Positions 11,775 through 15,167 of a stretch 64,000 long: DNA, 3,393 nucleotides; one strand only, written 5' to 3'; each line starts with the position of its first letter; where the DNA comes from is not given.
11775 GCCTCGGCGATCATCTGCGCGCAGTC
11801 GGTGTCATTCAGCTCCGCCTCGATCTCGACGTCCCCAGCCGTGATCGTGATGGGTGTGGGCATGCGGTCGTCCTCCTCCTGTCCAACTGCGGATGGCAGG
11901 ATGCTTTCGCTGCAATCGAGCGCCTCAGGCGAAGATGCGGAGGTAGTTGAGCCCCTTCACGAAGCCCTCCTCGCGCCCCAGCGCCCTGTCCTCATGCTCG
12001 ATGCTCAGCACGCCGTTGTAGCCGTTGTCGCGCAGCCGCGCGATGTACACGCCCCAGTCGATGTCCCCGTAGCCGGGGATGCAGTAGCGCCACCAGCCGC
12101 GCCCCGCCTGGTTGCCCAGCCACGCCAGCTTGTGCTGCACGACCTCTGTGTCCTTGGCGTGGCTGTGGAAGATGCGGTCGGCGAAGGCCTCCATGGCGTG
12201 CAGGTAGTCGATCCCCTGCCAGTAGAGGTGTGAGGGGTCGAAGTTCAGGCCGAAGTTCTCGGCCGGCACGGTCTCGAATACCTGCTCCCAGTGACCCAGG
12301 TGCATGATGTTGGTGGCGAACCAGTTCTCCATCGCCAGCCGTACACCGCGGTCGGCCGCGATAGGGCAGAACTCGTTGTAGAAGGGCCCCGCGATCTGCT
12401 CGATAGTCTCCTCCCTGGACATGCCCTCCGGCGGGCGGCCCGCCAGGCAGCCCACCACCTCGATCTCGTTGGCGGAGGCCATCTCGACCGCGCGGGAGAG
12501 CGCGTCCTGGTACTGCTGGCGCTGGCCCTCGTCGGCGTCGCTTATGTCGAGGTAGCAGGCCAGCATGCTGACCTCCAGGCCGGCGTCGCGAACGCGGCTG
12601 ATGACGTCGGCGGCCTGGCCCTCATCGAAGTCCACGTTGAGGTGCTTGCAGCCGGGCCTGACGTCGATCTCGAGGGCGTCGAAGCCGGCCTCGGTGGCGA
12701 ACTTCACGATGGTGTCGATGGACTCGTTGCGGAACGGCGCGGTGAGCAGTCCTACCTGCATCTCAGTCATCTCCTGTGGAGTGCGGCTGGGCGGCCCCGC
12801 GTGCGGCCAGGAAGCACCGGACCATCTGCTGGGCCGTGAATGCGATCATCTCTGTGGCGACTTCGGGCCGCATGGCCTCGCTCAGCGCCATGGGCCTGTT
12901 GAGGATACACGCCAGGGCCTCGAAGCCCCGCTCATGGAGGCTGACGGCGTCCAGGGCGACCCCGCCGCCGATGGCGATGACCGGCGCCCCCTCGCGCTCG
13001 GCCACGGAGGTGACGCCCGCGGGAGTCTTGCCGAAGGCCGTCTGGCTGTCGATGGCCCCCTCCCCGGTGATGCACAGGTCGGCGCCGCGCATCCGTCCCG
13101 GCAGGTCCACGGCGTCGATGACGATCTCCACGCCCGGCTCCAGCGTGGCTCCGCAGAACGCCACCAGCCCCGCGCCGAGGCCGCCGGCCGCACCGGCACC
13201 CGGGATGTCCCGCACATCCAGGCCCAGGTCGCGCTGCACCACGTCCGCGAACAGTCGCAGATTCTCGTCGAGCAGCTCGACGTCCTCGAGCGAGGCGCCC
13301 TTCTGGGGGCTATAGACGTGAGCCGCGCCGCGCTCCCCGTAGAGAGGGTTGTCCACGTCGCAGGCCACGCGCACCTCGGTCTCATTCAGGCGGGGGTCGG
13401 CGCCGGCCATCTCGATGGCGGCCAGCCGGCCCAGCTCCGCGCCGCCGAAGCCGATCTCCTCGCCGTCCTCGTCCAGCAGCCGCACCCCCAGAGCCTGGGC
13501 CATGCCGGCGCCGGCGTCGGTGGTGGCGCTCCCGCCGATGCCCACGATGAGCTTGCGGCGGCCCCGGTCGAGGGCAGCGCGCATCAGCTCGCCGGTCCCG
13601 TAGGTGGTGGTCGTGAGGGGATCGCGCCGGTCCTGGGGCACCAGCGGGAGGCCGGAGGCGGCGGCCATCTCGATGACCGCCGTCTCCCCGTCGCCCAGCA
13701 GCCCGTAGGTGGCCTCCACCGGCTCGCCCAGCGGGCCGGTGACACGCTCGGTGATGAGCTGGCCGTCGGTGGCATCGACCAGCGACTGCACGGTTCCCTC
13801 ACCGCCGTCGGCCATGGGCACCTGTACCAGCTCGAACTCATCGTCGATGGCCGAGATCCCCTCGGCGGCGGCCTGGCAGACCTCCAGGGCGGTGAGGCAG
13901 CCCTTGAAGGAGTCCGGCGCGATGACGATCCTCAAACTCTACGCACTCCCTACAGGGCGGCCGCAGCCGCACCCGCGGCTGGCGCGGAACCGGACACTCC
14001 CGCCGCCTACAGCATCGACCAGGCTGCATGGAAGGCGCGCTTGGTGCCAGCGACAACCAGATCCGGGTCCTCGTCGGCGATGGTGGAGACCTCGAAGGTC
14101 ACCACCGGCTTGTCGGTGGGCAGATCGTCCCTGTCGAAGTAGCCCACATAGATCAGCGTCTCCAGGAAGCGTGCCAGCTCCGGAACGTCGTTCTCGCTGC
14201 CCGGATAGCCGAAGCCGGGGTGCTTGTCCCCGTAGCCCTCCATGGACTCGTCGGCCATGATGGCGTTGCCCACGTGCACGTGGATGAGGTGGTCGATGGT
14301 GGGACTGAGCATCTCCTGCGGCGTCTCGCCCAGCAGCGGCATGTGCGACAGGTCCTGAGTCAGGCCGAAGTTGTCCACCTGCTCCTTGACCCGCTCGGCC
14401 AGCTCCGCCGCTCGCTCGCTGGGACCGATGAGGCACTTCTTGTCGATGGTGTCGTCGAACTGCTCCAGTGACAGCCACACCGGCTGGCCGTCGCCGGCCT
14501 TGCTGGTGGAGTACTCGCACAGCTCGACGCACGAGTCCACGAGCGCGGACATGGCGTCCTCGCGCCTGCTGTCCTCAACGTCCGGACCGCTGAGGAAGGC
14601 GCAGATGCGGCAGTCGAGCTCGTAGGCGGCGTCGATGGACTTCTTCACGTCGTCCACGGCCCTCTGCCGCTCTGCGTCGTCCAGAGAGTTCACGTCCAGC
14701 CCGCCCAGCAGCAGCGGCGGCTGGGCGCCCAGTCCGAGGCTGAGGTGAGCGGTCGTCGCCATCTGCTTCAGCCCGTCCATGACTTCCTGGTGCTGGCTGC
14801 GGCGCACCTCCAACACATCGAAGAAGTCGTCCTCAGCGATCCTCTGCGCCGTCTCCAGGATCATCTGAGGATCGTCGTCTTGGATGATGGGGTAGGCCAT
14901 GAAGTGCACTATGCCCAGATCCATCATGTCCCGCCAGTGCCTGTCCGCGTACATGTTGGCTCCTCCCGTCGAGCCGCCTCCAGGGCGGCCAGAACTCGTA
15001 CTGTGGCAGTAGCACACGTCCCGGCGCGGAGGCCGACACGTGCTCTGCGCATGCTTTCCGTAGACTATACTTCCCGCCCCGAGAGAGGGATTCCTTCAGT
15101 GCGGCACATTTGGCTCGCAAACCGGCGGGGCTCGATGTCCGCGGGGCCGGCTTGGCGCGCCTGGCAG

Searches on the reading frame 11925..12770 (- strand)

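Call 40: search_protein_families(library=pfam, proteins=[window:11925-12770:-], max_evalue=0.00001)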
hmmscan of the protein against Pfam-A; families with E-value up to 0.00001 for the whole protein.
window:11925-12770:- (281 aa): 1 family
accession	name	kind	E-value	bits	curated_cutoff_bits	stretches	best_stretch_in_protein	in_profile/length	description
PF01261.30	AP_endonuc_2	-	5e-39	134.9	31.1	1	23-278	2-247/249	Xylose isomerase-like TIM barrel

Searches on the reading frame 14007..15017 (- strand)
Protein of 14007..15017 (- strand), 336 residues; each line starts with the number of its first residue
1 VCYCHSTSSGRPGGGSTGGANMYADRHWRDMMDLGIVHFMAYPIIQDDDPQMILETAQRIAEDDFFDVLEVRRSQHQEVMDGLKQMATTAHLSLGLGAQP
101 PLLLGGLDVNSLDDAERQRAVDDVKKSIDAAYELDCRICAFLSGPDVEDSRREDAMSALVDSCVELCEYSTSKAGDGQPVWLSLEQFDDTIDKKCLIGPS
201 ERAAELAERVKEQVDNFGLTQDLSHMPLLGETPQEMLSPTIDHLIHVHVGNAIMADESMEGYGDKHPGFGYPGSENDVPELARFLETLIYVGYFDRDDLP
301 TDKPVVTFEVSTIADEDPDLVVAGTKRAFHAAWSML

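Call 41: search_protein_families(library=pfam, proteins=[window:14007-15017:-], max_evalue=0.00001)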
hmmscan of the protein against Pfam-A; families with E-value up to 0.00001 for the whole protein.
window:14007-15017:- (336 aa): 1 family
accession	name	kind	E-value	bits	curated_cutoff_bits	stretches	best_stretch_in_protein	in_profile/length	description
PF01261.30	AP_endonuc_2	-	1.6e-15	57.9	31.1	1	71-294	21-225/249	Xylose isomerase-like TIM barrel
